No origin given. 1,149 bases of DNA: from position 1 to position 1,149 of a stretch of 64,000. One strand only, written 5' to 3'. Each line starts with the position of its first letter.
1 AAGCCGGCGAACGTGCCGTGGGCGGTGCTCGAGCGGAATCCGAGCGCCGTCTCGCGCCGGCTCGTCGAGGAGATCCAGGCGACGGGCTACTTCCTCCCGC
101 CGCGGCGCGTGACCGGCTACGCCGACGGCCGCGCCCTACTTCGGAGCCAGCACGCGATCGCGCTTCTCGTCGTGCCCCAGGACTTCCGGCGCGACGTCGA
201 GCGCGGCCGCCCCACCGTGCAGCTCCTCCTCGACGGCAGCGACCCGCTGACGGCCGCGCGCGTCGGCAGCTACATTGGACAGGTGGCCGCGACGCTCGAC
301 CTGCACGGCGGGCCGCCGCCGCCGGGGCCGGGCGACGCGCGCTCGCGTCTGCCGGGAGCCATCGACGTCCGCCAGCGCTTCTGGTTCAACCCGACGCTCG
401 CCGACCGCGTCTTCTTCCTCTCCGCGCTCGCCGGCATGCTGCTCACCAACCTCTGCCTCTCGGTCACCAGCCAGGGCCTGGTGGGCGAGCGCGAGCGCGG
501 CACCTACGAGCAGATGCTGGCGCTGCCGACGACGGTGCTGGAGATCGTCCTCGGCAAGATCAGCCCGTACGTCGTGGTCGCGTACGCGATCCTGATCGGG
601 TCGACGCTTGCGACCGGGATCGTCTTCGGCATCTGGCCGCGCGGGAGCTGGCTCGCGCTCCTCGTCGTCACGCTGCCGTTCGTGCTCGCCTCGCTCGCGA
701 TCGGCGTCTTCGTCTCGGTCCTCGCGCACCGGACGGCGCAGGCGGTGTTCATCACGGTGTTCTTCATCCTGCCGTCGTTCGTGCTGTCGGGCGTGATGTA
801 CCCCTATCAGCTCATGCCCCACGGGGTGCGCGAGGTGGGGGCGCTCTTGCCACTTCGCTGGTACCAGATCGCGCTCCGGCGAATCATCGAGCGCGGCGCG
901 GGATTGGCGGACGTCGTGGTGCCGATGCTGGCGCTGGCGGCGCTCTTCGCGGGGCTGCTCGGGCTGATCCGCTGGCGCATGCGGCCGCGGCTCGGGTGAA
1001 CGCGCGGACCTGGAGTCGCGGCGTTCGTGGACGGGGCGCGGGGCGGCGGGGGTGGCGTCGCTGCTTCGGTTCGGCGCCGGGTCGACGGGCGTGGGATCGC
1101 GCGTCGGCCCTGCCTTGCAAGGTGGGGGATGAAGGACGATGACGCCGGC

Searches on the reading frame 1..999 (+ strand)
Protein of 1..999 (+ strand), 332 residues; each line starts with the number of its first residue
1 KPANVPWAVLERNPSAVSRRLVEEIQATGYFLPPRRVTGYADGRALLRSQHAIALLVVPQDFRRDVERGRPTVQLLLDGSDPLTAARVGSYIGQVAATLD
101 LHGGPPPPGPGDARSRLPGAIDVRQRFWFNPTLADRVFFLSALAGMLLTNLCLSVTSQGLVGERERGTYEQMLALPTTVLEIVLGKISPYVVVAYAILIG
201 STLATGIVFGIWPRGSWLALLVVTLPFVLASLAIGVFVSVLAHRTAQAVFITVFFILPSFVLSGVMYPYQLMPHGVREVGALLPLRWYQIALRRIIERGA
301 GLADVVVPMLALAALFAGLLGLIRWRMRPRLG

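Call 49: search_protein_families(library=pfam, proteins=[window:1-999:+], max_evalue=0.001)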
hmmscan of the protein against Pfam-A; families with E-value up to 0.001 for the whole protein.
window:1-999:+ (332 aa): 3 families
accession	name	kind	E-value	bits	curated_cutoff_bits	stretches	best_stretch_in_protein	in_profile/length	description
PF12698.13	ABC2_membrane_3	-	2.9e-37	129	31.6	1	3-322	30-344/347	ABC-2 family transporter protein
PF01061.29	ABC2_membrane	-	1e-21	77.9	26.9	1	132-295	44-209/211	ABC-2 type transporter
PF12679.13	ABC2_membrane_2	-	9.7e-14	51.7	27.2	1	115-314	72-265/283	ABC-2 family transporter protein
